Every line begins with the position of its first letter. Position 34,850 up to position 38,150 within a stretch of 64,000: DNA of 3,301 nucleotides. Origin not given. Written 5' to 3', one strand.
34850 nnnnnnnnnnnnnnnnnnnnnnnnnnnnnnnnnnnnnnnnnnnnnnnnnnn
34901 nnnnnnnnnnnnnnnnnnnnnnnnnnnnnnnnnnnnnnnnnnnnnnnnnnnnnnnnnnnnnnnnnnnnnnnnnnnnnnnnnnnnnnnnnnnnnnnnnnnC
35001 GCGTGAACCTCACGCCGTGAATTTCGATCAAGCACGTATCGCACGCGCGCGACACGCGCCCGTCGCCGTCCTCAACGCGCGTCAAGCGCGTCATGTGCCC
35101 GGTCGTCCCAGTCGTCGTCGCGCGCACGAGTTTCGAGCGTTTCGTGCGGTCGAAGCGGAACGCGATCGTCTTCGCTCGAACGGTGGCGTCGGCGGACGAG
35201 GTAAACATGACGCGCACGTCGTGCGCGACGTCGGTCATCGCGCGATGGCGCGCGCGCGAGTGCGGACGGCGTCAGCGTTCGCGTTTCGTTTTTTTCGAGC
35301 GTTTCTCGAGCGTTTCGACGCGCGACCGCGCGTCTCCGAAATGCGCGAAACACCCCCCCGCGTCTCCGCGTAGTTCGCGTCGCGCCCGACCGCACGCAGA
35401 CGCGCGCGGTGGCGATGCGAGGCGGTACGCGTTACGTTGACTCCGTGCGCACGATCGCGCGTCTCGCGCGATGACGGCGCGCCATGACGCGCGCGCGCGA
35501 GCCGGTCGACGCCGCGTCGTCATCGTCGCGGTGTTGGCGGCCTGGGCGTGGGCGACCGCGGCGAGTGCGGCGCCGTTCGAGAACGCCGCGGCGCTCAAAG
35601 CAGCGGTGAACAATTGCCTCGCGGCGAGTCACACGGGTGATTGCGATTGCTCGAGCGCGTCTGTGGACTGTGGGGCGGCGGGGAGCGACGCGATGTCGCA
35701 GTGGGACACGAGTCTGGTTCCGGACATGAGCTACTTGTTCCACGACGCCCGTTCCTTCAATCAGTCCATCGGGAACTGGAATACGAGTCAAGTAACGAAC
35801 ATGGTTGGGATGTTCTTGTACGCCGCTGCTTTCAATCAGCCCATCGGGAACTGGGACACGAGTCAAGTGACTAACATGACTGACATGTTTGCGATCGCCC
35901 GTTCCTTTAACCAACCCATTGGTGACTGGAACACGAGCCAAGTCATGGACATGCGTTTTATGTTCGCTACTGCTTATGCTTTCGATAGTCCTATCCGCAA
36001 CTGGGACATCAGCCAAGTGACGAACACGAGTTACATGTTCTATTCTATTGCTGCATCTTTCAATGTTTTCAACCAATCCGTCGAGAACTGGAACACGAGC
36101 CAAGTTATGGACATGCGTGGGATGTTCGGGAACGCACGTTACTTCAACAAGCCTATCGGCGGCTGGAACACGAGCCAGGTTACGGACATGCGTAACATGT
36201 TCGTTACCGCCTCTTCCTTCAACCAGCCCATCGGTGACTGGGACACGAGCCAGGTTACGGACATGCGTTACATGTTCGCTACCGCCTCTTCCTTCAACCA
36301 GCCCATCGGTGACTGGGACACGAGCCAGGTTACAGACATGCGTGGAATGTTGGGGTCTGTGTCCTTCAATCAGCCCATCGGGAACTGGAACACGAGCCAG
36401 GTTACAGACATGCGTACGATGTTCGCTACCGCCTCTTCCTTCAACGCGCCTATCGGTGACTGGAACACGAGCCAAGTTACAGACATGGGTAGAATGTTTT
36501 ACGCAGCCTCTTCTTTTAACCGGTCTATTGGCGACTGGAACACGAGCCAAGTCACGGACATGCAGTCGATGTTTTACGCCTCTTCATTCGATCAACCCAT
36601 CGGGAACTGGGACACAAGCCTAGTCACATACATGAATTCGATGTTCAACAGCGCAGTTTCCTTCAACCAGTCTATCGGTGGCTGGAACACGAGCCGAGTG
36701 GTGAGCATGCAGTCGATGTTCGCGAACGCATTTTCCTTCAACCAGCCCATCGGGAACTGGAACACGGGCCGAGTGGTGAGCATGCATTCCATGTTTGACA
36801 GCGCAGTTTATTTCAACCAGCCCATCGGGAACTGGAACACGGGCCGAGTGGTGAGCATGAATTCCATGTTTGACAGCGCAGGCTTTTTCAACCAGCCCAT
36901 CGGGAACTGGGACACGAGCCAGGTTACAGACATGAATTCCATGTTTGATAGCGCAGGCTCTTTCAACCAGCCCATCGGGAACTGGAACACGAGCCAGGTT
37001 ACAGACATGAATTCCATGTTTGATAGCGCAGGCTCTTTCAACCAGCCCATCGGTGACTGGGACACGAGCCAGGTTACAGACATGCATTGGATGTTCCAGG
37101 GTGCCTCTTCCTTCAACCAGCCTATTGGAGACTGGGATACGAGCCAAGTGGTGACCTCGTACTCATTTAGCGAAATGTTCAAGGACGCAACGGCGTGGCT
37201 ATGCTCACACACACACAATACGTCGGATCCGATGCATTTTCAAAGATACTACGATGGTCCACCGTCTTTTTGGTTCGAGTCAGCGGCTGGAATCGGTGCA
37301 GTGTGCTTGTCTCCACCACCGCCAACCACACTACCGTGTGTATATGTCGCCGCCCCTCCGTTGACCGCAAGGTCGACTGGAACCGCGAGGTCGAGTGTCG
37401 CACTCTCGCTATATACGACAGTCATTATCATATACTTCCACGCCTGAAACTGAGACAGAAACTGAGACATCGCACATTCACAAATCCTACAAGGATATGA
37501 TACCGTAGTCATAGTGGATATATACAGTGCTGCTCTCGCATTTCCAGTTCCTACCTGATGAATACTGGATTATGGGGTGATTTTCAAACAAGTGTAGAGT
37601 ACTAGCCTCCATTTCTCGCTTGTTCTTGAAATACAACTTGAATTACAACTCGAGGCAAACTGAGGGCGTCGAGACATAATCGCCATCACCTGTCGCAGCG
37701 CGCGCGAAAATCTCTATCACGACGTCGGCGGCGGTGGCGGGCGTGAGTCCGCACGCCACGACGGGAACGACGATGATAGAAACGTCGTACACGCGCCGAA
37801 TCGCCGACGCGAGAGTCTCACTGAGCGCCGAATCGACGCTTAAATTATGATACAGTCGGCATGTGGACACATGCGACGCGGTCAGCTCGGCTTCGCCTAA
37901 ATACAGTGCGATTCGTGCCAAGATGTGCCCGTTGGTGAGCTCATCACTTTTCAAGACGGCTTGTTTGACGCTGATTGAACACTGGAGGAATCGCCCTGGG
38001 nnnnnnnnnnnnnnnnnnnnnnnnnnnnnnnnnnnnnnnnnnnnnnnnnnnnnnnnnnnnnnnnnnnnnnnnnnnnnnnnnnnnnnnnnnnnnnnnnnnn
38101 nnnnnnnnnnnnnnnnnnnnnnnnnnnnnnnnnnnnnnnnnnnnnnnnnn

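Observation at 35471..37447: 20-unit, 75-bp in-frame tandem array encoding a secreted DUF285-type ('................FNQPIG') repeat protein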

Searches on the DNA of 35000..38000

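Call 61: search_rna_families(source=window, start=35000, end=38000, threshold=evalue, max_evalue=0.1)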
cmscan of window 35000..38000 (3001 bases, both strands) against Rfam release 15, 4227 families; matches with E-value up to 0.1: 1.
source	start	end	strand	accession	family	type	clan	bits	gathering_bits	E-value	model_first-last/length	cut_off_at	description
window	37696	37810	+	RF02242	Xoo5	Gene; sRNA;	-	25.1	50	0.027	1-124/124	no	Xanthomonadaceae sRNA Xoo5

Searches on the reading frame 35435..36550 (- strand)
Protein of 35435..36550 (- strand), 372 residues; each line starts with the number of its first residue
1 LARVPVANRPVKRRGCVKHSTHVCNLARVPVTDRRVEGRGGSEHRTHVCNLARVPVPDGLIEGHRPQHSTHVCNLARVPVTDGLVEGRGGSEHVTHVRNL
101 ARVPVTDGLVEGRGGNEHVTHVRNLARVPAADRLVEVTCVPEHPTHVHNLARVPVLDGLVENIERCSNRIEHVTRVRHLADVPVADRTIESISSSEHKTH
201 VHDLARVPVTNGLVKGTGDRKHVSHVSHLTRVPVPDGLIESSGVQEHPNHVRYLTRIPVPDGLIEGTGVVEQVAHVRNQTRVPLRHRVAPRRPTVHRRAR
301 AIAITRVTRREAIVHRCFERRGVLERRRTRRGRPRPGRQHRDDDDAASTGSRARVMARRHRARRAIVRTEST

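Call 38: search_protein_families(library=pfam, proteins=[window:35435-36550:-], max_evalue=0.01)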
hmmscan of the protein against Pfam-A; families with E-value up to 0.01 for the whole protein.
window:35435-36550:- (372 aa): 1 family
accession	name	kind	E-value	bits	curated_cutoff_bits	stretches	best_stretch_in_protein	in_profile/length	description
PF08421.16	Methyltransf_13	-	0.0083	16.7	31.3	0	193-215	4-26/62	Putative zinc binding domain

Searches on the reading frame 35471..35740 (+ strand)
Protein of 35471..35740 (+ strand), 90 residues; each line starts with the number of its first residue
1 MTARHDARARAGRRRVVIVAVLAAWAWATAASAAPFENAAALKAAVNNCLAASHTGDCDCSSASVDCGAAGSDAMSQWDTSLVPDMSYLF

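Call 62: find_homologous_proteins(query=window:35471-35740:+, max_evalue=0.001)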
Query seq(90 aa) (90 aa): 5 proteins with E <= 0.001 among 30 candidates.
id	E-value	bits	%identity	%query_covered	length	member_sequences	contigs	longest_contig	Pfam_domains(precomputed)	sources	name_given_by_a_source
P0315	2.6e-48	179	98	100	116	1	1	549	PF03382.21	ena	-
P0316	2.0e-18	84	67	84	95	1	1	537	PF03382.21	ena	-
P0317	5.4e-18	83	78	54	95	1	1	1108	PF03382.21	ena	-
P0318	1.1e-17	82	62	84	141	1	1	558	PF03382.21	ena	-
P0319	3.9e-17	80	66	84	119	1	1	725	PF03382.21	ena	-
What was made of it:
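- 35570..35701 (+): N-terminal cap, residues 34-77 (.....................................SQ), with four cysteines. 62-78% identical to P0316-P0319 (call 62).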
